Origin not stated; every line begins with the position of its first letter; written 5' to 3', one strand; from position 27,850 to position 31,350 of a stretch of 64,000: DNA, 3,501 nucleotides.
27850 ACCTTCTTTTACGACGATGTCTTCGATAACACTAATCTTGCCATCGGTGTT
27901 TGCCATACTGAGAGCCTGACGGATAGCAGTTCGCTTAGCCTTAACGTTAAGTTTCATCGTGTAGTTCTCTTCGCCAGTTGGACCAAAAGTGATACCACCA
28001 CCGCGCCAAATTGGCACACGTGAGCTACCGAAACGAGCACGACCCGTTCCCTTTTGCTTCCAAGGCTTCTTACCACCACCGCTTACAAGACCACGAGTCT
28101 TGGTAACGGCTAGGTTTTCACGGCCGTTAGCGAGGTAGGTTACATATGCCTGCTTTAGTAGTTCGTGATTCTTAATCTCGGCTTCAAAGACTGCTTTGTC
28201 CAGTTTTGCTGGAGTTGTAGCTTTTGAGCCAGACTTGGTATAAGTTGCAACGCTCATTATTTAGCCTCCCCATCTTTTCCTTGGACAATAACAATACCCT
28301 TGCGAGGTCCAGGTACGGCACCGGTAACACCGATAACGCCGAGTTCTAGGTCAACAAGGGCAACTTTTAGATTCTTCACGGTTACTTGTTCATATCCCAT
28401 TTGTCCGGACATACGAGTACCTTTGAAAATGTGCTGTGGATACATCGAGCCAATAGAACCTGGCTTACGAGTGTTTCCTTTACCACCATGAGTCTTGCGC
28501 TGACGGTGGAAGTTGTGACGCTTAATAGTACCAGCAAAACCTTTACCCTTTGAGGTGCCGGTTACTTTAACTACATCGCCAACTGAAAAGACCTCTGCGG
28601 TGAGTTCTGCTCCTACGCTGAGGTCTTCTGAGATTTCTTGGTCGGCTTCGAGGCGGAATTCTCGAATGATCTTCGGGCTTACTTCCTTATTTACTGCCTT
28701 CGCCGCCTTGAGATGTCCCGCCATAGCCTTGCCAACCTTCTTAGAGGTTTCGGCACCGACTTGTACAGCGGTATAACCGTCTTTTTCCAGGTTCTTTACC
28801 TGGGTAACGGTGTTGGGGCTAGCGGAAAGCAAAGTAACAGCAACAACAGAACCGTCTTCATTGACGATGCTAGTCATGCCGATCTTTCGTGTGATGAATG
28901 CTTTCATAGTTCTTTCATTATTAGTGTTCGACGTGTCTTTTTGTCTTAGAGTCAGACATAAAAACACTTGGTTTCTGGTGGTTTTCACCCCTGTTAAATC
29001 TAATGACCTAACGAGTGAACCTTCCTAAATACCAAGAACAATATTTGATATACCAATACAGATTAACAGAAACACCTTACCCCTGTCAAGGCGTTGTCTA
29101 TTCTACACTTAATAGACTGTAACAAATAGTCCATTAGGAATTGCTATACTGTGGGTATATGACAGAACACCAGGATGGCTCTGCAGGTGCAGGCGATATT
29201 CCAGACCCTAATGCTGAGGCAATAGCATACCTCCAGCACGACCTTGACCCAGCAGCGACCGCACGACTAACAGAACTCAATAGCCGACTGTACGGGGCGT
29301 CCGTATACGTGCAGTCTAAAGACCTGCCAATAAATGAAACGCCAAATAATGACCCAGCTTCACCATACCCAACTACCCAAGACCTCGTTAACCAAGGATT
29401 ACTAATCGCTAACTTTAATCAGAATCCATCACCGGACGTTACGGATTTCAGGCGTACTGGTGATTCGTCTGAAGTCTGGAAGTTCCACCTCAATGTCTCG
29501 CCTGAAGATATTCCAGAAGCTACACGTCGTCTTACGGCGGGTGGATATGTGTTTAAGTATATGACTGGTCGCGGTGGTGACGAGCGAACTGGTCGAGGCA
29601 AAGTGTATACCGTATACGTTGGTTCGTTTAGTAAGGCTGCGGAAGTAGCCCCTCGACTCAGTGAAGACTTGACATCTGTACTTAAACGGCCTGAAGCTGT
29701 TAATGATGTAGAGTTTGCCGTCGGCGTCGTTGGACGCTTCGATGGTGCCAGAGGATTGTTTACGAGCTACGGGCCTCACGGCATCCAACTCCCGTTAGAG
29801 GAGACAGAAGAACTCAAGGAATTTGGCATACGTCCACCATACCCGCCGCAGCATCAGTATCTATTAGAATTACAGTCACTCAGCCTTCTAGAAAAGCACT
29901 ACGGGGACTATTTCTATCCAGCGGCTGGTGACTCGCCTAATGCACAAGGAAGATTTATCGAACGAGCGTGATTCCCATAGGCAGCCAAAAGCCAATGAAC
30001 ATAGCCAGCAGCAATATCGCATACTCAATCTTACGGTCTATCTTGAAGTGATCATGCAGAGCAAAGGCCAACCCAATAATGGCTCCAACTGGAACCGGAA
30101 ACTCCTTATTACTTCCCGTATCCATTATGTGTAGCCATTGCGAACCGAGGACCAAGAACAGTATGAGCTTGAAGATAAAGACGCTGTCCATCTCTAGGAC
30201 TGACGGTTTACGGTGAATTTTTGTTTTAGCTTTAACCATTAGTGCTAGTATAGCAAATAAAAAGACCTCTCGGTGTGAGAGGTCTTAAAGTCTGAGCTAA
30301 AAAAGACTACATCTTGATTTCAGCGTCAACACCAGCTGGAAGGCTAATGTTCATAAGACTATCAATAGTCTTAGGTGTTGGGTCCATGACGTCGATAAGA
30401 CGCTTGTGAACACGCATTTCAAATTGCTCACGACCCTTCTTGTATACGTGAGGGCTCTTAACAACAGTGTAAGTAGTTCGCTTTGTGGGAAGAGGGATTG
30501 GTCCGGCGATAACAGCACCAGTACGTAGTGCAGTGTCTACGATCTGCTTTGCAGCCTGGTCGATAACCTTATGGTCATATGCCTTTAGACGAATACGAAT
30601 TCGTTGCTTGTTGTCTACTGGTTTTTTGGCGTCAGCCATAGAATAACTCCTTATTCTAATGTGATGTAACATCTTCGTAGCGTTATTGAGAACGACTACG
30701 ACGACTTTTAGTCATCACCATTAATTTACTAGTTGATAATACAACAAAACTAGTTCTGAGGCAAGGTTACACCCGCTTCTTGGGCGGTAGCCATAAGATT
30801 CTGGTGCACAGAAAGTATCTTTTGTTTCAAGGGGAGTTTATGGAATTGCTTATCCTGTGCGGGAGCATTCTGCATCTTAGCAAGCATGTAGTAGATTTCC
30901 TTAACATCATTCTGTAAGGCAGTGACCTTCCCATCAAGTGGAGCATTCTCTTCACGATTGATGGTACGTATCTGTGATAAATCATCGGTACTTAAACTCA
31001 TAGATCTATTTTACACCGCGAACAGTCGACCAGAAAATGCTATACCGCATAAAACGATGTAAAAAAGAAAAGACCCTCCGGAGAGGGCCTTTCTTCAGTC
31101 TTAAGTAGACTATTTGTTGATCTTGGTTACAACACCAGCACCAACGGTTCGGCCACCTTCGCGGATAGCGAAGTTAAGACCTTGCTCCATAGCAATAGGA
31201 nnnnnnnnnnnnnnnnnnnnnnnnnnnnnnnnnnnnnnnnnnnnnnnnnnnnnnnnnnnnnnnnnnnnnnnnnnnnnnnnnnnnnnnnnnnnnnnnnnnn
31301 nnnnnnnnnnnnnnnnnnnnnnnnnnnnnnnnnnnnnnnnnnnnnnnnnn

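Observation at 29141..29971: Orphan ORF with the complete OspF/SpvC-type phosphothreonine-lyase catalytic signature, inside the S10 operon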

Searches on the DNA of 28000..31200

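Call 54: search_rna_families(source=window, start=28000, end=31200, threshold=evalue, max_evalue=1)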
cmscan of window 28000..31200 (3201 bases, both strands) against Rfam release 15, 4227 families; matches with E-value up to 1: 3.
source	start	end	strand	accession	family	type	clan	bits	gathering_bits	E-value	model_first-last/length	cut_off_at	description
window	30256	30322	-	RF01859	Phe_leader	Cis-reg; leader;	-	31.2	55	0.016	1-125/125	no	Phenylalanine leader peptide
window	30248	30314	-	RF00519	suhB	Gene; sRNA;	CL00108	24.2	41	0.051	1-77/77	no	Makes More Granules Regulator RNA (mmgR)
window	31060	31106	-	RF02076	STnc100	Gene; sRNA;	-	18.1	47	0.66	160-206/206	no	Gammaproteobacterial sRNA STnc100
